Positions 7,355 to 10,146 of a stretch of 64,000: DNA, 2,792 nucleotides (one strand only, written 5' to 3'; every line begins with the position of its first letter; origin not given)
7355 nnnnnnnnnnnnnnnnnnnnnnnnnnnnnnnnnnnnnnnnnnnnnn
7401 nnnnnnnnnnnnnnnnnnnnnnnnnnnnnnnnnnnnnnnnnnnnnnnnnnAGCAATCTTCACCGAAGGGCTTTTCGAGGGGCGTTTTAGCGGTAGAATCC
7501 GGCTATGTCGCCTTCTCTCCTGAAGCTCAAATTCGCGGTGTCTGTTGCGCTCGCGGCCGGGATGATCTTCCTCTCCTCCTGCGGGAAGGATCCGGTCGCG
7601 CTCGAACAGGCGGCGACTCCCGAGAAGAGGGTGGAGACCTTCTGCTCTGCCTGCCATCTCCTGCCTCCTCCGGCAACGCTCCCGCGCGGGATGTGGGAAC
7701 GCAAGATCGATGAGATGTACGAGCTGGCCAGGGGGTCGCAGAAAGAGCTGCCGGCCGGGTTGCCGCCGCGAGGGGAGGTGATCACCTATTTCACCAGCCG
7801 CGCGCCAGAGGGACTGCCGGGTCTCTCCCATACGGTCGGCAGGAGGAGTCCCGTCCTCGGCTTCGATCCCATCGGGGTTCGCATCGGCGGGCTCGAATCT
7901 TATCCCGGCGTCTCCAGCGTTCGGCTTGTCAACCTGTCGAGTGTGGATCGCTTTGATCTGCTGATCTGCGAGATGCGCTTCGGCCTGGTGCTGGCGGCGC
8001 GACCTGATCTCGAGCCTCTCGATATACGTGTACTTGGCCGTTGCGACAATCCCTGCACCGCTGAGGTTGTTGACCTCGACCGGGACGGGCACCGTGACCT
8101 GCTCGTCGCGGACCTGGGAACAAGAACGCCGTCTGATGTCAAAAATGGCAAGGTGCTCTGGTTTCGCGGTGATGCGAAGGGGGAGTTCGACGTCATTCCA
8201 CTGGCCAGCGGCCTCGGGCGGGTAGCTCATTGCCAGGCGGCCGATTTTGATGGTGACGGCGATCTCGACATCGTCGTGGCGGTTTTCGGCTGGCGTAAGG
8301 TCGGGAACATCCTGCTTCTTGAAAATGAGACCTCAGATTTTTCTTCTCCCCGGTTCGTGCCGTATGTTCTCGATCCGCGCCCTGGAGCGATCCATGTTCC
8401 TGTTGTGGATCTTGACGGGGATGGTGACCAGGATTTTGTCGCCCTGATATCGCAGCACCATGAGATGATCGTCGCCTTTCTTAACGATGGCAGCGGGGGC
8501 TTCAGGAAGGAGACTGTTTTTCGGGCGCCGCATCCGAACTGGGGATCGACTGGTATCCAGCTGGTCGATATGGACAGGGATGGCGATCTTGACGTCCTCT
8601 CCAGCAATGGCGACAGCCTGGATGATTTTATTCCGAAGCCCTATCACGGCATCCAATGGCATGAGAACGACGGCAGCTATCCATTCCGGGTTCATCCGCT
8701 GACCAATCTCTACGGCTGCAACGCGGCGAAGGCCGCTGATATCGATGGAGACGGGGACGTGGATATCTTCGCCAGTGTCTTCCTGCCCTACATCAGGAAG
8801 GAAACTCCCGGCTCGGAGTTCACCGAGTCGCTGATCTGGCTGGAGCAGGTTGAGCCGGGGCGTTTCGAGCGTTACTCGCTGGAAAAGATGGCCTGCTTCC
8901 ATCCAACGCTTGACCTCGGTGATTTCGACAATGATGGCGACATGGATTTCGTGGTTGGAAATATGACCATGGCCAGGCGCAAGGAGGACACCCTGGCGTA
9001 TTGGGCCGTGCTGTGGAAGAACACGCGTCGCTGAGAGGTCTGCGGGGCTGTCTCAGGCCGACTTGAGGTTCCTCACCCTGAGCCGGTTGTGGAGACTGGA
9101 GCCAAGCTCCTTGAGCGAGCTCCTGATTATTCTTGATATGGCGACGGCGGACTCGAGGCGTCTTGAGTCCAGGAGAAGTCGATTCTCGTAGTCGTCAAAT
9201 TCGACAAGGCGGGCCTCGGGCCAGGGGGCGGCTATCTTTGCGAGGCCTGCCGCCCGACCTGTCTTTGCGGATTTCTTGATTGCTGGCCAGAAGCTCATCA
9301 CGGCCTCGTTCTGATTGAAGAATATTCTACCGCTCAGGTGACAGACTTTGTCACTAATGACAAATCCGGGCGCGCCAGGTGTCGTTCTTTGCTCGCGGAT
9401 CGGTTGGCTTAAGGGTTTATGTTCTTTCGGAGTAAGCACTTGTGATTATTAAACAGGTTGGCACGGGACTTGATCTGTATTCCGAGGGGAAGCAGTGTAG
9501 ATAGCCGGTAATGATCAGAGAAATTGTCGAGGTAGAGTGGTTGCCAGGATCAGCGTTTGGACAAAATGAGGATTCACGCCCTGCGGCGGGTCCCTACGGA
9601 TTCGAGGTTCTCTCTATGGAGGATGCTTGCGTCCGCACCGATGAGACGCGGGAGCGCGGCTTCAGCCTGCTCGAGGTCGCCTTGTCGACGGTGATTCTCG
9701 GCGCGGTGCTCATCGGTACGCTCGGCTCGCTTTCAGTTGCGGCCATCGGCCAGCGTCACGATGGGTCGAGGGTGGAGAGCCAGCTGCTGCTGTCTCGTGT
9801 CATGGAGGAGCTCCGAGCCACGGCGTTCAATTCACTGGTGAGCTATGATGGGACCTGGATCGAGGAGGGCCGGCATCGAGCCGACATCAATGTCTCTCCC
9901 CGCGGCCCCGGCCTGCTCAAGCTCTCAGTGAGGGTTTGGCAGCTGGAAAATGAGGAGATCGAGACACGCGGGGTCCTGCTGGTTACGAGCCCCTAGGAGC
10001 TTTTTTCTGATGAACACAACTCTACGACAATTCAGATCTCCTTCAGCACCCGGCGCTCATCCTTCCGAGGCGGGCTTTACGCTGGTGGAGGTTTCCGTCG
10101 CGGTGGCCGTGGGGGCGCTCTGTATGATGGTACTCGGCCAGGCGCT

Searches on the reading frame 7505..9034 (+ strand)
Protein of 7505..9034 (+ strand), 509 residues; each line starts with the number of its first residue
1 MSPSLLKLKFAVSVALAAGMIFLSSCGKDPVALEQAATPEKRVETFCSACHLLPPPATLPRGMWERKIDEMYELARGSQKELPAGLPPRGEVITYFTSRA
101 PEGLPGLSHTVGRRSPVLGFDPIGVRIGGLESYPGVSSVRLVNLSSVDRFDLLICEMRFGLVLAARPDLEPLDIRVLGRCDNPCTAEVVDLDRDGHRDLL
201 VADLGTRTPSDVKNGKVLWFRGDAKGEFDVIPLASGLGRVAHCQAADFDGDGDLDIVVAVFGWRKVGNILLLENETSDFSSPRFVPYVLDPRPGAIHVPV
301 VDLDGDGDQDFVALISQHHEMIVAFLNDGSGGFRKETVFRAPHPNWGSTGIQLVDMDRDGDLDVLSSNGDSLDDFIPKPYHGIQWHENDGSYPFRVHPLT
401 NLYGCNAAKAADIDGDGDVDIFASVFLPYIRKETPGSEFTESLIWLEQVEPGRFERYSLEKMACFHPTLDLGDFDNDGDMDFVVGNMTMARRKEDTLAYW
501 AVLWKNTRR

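Call 3: search_protein_families(library=pfam, proteins=[window:7505-9034:+], max_evalue=0.01)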
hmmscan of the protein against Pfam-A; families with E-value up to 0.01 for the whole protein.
window:7505-9034:+ (509 aa): 4 families
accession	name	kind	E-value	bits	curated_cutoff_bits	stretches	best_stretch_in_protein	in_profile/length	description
PF13517.12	FG-GAP_3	-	1.7e-34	118.7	26.9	3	302-365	1-60/61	FG-GAP-like repeat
PF01839.29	FG-GAP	-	5.5e-10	39.3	22.1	2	245-259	7-21/37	FG-GAP repeat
PF12256.14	TcdB_toxin_midN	-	1.5e-06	28.1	24.8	0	277-319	10-51/181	Insecticide toxin TcdB middle/N-terminal region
PF14779.12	BBS1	-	0.00057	19.9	27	0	460-497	10-46/254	Ciliary BBSome complex subunit 1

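Call 4: search_protein_families(library=ncbifam, proteins=[window:7505-9034:+], max_evalue=0.01)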
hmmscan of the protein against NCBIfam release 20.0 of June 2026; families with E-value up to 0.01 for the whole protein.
window:7505-9034:+ (509 aa): 0 families

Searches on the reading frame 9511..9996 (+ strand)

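Call 59: search_protein_families(library=pfam, proteins=[window:9511-9996:+], max_evalue=0.001)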
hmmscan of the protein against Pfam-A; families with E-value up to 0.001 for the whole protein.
window:9511-9996:+ (161 aa): 1 family
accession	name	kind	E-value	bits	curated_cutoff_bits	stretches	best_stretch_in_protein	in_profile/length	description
PF07963.17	N_methyl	-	0.00064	19.6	21.2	0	47-70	3-26/27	Prokaryotic N-terminal methylation motif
